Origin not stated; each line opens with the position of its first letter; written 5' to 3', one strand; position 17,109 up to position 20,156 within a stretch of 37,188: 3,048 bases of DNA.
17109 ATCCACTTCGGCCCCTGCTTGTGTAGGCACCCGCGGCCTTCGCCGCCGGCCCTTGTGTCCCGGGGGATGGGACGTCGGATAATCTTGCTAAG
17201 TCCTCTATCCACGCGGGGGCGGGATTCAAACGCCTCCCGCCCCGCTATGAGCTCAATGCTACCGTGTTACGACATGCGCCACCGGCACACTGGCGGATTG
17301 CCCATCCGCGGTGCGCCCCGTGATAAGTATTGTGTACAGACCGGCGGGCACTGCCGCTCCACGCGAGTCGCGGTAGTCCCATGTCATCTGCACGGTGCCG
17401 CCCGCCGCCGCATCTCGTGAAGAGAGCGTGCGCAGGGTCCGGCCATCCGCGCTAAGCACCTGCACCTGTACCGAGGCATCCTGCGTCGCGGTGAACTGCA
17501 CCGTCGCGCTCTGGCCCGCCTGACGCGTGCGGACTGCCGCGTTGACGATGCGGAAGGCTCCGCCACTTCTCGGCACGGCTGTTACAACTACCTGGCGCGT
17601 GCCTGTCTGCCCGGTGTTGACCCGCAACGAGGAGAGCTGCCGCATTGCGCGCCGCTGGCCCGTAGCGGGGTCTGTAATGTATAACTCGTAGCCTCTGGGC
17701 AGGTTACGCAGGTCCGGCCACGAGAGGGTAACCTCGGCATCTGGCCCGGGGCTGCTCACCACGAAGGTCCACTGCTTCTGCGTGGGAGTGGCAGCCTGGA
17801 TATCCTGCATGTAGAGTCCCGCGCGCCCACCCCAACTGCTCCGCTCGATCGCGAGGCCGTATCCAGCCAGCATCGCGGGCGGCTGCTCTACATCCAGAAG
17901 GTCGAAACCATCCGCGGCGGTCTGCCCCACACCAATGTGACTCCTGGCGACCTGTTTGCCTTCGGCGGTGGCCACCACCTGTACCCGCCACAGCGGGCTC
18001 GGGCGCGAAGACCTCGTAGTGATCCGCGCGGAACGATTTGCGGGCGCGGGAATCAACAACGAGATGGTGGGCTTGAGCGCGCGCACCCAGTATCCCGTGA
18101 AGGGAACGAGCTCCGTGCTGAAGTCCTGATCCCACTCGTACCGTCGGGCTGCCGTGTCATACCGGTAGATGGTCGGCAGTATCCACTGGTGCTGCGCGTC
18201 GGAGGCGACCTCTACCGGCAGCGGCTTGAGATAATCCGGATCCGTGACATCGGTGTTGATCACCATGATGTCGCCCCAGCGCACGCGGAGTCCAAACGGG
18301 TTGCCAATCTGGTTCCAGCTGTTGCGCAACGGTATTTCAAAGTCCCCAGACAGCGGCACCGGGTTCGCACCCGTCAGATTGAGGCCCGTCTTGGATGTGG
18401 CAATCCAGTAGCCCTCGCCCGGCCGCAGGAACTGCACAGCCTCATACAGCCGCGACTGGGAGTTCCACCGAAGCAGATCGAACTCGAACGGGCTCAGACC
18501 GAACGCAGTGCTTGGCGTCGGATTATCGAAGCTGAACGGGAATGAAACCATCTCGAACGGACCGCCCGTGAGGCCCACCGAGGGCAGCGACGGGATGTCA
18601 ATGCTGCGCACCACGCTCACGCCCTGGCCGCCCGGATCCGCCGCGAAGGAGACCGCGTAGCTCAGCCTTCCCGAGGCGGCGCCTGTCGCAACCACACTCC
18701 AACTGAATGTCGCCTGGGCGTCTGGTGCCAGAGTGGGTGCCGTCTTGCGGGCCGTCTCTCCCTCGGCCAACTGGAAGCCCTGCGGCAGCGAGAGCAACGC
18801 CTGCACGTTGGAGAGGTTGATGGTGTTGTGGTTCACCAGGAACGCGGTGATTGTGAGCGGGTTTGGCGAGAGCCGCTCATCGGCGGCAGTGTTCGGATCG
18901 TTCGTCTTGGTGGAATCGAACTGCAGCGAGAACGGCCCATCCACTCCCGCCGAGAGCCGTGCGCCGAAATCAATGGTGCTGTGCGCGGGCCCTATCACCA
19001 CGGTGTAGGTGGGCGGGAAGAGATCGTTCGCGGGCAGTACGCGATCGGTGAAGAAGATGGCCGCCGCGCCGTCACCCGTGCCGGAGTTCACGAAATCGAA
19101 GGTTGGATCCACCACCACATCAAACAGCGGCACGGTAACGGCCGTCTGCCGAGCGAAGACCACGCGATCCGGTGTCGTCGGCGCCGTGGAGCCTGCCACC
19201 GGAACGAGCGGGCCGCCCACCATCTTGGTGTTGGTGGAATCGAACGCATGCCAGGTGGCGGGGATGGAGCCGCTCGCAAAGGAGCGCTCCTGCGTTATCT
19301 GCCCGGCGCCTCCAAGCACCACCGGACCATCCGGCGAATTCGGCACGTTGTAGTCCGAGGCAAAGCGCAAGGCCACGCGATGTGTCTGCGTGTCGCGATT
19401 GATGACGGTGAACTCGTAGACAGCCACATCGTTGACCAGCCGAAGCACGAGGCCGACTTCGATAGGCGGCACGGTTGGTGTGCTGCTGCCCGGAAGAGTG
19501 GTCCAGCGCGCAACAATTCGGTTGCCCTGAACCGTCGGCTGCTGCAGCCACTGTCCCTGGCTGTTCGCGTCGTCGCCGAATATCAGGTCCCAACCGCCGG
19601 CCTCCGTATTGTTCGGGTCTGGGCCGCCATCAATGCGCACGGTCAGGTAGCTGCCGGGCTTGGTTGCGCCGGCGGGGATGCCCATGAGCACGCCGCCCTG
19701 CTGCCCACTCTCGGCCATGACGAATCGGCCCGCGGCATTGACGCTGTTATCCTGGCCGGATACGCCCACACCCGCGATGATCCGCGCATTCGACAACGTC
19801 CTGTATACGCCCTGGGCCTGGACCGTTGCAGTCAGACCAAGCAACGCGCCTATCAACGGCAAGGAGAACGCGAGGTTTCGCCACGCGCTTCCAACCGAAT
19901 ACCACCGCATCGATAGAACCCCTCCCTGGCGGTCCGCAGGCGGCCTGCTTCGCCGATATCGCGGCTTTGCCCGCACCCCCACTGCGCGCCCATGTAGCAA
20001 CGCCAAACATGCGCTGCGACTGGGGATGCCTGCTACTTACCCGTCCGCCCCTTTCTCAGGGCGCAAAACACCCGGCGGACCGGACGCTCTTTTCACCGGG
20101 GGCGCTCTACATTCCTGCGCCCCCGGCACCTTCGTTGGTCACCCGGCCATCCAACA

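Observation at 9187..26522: Four very large secreted proteins share a ~330-450-aa C-terminal multi-domain cassette (candidate new sorting or anchoring module)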

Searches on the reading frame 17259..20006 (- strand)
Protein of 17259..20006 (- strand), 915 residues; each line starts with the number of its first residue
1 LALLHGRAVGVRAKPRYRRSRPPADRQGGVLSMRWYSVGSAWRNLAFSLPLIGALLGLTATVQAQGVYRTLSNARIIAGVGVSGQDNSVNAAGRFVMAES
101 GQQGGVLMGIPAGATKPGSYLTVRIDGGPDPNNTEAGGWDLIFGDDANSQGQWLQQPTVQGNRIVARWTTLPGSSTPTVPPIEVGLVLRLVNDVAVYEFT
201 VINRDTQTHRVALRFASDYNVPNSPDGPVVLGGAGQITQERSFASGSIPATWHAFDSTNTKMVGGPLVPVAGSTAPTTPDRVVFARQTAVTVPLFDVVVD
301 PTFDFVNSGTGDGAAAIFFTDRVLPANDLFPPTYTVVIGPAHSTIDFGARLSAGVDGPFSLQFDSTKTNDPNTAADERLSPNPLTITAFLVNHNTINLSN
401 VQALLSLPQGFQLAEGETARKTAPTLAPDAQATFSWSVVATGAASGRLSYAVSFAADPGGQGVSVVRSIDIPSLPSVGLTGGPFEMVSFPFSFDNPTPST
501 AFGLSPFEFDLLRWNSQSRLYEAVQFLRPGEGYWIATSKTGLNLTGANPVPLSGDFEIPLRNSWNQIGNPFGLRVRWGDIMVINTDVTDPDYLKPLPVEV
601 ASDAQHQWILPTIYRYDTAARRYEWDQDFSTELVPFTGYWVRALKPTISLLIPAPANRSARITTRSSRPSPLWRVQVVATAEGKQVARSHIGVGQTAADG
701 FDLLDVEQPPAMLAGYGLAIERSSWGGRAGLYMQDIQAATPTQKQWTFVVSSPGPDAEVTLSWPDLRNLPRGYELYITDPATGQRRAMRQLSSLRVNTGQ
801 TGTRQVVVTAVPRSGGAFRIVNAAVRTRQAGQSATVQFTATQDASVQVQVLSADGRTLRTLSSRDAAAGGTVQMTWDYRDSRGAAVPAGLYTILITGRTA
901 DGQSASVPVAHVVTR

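Call 5: search_protein_families(library=pfam, proteins=[window:17259-20006:-], max_evalue=0.01)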
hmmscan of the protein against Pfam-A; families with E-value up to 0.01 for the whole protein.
window:17259-20006:- (915 aa): 2 families
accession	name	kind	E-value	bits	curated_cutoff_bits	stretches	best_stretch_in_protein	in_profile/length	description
PF13860.13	FlgD_ig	-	1.6e-10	41.2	27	1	828-900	6-78/79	FlgD Ig-like domain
PF10633.15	NPCBM_assoc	-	0.0024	18.5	24.4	1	384-455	7-74/78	NPCBM-associated, NEW3 domain of alpha-galactosidase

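Call 46: search_protein_families(library=ncbifam, proteins=[window:17259-20006:-], max_evalue=1)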
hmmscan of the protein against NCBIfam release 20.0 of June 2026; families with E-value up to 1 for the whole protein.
window:17259-20006:- (915 aa): 7 families
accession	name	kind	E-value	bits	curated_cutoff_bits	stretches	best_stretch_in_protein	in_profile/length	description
NF005176.1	PRK06655.1-1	equivalog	2.3e-08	34.2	230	1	825-909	78-160/197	flagellar hook assembly protein FlgD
NF009277.0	PRK12634.1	equivalog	3.5e-05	24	333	1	830-905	108-182/221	flagellar basal body rod modification protein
NF009276.0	PRK12633.1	equivalog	0.0005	19.8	383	1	842-904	127-188/234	flagellar basal body rod modification protein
NF009452.0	PRK12812.1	equivalog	0.01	15.1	258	1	837-905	142-214/289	flagellar basal body rod modification protein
NF052228.1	T9SS_PorZ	equivalog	0.059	11.8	260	1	866-905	713-748/757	type IX secretion system anionic LPS delivery protein PorZ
NF009453.0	PRK12813.1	equivalog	0.064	12.8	264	1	830-901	109-177/223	flagellar basal body rod modification protein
NF004496.1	PRK05842.1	equivalog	0.18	11.1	250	1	843-893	165-216/271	flagellar hook assembly protein FlgD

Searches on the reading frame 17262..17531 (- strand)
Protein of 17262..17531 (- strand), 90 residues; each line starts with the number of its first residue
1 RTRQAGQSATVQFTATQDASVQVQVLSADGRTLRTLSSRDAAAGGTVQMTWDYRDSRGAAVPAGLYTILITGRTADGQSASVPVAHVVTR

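Call 83: search_protein_families(library=pfam, proteins=[window:17262-17531:-], max_evalue=10)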
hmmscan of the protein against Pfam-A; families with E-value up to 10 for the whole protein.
window:17262-17531:- (90 aa): 3 families
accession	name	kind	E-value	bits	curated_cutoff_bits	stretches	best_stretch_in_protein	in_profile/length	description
PF13860.13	FlgD_ig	-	1.8e-12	47.5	27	1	4-75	7-78/79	FlgD Ig-like domain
PF01835.25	MG2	-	0.01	16.6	32.8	1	10-81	25-91/96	MG2 domain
PF10029.15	DUF2271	-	0.051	13.8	27.3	1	39-71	69-101/136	Predicted periplasmic protein (DUF2271)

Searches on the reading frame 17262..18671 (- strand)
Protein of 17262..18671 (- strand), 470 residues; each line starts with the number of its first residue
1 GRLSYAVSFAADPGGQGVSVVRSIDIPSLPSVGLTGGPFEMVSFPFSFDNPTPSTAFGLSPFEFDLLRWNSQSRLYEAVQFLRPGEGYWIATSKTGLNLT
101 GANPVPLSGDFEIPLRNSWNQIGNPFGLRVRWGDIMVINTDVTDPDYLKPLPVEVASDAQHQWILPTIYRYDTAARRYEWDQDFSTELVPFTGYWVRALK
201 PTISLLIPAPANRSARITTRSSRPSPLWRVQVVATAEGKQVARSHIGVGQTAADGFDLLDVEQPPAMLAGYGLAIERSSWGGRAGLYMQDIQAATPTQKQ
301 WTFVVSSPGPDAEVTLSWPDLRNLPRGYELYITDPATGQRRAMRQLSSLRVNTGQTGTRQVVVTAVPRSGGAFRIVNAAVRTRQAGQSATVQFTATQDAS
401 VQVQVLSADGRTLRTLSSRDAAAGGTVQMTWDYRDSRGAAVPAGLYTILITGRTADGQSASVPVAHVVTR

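Call 9: search_protein_families(library=ncbifam, proteins=[window:17262-18671:-], max_evalue=1)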
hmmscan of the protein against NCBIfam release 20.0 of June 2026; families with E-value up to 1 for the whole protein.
seq(470 aa): 9 families
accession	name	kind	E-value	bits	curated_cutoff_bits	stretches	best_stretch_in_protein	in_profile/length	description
NF005176.1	PRK06655.1-1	equivalog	8.9e-09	35.5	230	1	380-464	78-160/197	flagellar hook assembly protein FlgD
NF009277.0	PRK12634.1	equivalog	2.3e-05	24.6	333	1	385-460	108-182/221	flagellar basal body rod modification protein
NF009276.0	PRK12633.1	equivalog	0.00031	20.5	383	1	397-459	127-188/234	flagellar basal body rod modification protein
NF033707.1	T9SS_sortase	equivalog_domain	0.0008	17.1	420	1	396-460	1020-1086/1095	type IX secretion system sortase PorU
NF009452.0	PRK12812.1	equivalog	0.004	16.4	258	1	384-460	134-214/289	flagellar basal body rod modification protein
NF009453.0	PRK12813.1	equivalog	0.014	15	264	1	385-456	109-177/223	flagellar basal body rod modification protein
NF052228.1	T9SS_PorZ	equivalog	0.025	13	260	1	421-460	713-748/757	type IX secretion system anionic LPS delivery protein PorZ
NF038114.1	rightmost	domain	0.055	13.8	35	0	420-451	15-45/113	PxKF domain-containing protein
NF004496.1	PRK05842.1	equivalog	0.083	12.1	250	1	398-448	165-216/271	flagellar hook assembly protein FlgD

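Call 10: search_protein_families(library=pfam, proteins=[window:17538-18671:-], max_evalue=10)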
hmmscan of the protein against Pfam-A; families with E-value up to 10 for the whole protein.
seq(378 aa): 0 families
